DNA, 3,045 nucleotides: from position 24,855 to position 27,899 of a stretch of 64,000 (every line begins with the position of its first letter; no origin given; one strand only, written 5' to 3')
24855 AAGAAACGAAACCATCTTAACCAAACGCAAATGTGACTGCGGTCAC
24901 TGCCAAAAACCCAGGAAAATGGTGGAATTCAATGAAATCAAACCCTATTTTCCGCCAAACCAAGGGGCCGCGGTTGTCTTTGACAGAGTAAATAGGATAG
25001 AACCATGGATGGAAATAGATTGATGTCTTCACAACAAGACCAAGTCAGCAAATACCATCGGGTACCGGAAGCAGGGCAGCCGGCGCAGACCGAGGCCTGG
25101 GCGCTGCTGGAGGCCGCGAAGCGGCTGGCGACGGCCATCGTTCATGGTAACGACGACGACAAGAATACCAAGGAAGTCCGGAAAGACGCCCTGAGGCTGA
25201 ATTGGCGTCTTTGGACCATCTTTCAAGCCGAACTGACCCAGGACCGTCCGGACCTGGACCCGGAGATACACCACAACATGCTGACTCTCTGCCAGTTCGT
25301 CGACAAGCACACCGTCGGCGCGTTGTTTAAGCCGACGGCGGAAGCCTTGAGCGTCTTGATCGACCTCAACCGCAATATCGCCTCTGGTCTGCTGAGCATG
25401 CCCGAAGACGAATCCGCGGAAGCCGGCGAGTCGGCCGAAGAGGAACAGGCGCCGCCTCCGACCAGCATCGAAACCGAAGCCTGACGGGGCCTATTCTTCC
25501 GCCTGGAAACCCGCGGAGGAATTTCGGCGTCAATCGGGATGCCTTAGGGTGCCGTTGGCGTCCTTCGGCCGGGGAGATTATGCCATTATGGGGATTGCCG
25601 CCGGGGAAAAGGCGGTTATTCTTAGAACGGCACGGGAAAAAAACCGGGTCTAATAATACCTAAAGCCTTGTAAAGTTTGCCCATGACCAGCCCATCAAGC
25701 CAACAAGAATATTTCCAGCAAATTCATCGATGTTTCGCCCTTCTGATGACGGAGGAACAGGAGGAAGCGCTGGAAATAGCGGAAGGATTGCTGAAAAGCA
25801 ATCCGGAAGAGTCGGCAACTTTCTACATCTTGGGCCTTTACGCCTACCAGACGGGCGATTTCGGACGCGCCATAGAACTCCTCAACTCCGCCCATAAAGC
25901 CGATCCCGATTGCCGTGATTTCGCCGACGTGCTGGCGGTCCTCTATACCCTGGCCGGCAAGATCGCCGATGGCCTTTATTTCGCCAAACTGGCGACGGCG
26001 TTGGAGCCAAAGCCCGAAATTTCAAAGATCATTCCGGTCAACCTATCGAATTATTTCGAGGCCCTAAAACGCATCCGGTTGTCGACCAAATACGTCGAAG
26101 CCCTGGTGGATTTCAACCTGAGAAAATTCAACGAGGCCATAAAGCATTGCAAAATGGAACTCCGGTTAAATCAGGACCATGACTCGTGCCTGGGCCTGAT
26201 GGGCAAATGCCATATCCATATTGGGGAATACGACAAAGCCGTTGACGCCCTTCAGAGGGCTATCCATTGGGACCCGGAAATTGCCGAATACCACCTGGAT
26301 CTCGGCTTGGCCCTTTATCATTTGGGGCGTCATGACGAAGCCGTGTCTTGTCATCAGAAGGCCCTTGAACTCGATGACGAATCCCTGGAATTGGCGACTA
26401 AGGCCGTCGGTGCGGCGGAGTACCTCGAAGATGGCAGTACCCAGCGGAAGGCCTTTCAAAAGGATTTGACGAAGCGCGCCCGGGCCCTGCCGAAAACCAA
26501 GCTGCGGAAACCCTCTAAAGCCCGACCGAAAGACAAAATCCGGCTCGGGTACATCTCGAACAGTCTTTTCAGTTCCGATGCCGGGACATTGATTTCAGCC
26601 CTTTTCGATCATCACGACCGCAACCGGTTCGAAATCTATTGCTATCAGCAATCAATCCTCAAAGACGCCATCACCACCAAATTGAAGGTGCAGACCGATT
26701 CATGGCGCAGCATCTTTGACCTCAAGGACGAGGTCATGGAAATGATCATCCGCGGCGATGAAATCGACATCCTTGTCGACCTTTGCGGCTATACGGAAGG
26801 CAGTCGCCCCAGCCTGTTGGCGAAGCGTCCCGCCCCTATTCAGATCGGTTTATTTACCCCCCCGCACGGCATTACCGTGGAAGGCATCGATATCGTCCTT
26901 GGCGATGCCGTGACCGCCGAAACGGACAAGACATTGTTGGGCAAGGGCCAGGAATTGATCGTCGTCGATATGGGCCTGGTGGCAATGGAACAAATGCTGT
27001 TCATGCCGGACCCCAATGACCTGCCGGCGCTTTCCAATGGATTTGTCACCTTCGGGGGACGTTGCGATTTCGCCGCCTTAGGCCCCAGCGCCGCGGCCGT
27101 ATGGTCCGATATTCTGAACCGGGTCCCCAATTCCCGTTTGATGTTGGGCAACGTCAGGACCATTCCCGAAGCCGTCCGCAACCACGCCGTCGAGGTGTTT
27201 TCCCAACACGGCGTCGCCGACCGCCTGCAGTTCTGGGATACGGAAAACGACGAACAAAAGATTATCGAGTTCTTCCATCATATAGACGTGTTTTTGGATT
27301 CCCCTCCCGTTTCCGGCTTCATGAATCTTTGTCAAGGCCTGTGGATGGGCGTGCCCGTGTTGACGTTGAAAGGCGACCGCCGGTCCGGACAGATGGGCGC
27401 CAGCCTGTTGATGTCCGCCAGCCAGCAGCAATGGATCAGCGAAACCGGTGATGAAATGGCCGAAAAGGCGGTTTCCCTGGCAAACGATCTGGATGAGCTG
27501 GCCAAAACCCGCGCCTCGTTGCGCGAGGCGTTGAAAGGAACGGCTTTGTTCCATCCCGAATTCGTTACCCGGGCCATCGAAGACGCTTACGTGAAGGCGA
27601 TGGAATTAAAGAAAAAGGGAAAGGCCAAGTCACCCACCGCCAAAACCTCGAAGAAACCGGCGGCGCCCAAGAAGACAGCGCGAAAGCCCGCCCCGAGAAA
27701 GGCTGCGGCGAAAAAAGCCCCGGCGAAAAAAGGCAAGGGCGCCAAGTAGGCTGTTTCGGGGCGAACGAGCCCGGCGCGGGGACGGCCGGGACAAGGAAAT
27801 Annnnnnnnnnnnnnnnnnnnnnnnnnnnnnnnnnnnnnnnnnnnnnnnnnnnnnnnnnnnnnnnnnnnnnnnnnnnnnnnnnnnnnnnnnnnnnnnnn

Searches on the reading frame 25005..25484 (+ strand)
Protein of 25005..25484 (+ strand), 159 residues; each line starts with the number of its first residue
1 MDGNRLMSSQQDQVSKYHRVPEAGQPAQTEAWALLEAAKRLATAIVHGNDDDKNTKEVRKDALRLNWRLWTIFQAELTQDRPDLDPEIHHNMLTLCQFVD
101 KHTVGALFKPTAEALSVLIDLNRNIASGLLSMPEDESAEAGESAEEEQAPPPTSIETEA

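Call 18: search_protein_families(library=pfam, proteins=[window:25005-25484:+], max_evalue=0.0001)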
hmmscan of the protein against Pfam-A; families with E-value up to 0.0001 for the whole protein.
window:25005-25484:+ (159 aa): 1 family
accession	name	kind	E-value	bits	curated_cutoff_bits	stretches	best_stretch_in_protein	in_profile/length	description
PF07309.16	FlaF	-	2.3e-20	73.1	23.6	1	16-129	4-113/113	Flagellar protein FlaF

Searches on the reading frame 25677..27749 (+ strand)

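Call 18: search_protein_families(library=pfam, proteins=[window:25677-27749:+], max_evalue=0.0001)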
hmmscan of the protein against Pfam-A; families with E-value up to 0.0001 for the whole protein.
window:25677-27749:+ (690 aa): 15 families
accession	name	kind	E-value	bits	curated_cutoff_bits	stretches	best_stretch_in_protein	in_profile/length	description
PF13844.12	Glyco_transf_41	-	2.2e-29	102.5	25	2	273-415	65-210/543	Glycosyl transferase family 41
PF07719.23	TPR_2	-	2.2e-19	68.4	27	1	203-234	1-32/34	Tetratricopeptide repeat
PF00515.34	TPR_1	-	1.9e-16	59.5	27.8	1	203-233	1-31/34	Tetratricopeptide repeat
PF13424.12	TPR_12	-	2.2e-15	57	30.1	1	203-236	3-36/77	Tetratricopeptide repeat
PF12895.13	ANAPC3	-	2.7e-15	56.8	27.2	2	139-194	27-81/82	Anaphase-promoting complex, cyclosome, subunit 3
PF13432.12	TPR_16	-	5.5e-15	55.9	32.7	2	183-229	11-57/65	Tetratricopeptide repeat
PF14559.12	TPR_19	-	7e-13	49.1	25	0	183-235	5-57/68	Tetratricopeptide repeat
PF13428.12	TPR_14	-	3.5e-11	43.1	23.5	0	50-87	5-42/44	Tetratricopeptide repeat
PF13414.12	TPR_11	-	5.6e-11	42.4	26.8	1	183-217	8-42/42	TPR repeat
PF13181.12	TPR_8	-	9.9e-11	41.4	25.7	0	203-234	1-32/34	Tetratricopeptide repeat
PF13371.12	TPR_9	-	1.1e-09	38.7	35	1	179-235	5-61/73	Tetratricopeptide repeat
PF13176.12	TPR_7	-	5.9e-08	32.6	27.9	0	209-235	5-33/36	Tetratricopeptide repeat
PF13174.12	TPR_6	-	3.5e-07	30.9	26.3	0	175-196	6-27/33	Tetratricopeptide repeat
PF13431.12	TPR_17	-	6.4e-07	29.6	24.4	0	192-223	2-33/34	Tetratricopeptide repeat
PF23914.1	TPR_CcmH_CycH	-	2.4e-06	27.9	42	0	174-219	55-100/158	Cytochrome c-type biogenesis protein H TPR domain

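Call 98: search_protein_families(library=ncbifam, proteins=[window:25677-27746:+], max_evalue=0.001)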
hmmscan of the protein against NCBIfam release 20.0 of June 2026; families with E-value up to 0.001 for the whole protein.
window:25677-27746:+ (690 aa): 20 families
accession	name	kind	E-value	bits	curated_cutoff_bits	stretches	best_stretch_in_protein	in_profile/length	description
NF040959.1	MamA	equivalog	1.8e-18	66.7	200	2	134-234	104-204/204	magnetosome protein MamA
TIGR02917.1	PEP_TPR_lipo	equivalog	2.8e-15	55.3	312.2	2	142-238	336-432/899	XrtA/PEP-CTERM system TPR-repeat protein PrsT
TIGR00540.1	TPR_hemY_coli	hypoth_equivalog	1e-08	34.4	142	1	11-89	291-368/385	heme biosynthesis-associated TPR protein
NF008391.2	PRK11189.1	equivalog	1.3e-08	34.7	250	1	161-229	91-159/297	lipoprotein NlpI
NF052415.1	T3SS_chap_SctY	equivalog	1.6e-08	35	70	0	164-231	35-105/106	type III secretion apparatus assembly chaperone SctY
NF033762.1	social_mot_Tgl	equivalog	2.1e-08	33.8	225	0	182-235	44-98/252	social motility TPR repeat lipoprotein Tgl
TIGR02521.1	type_IV_pilW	equivalog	4.3e-08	33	154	1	180-237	42-99/234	type IV pilus biogenesis/stability protein PilW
NF011721.1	PRK15174.1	equivalog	1.7e-07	29.9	1200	1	153-274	268-389/656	Vi polysaccharide transport protein VexE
TIGR02552.1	LcrH_SycD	equivalog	9.4e-07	28.6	104.8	0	183-235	32-84/136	SycD/LcrH family type III secretion system chaperone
NF033920.0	C39_PA2778_fam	equivalog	1.2e-06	28.1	150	0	137-232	157-253/255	PA2778 family cysteine peptidase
NF047558.1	TPR_END_plus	domain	2.4e-06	27.4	32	0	178-205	8-35/56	TPR end-of-group domain-containing protein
NF008520.0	PRK11447.1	equivalog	4.9e-06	24.6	858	1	13-238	113-338/1157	cellulose synthase complex outer membrane protein BcsC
NF002725.1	PRK02603.1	equivalog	1.1e-05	25.6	143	0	147-245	47-148/173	photosystem I assembly protein Ycf3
NF008755.0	PRK11788.1-3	equivalog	2e-05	24.1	430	0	185-238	52-105/388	lipopolysaccharide assembly protein LapB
NF008753.0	PRK11788.1-1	equivalog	3e-05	23.3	395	0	139-231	183-277/389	lipopolysaccharide assembly protein LapB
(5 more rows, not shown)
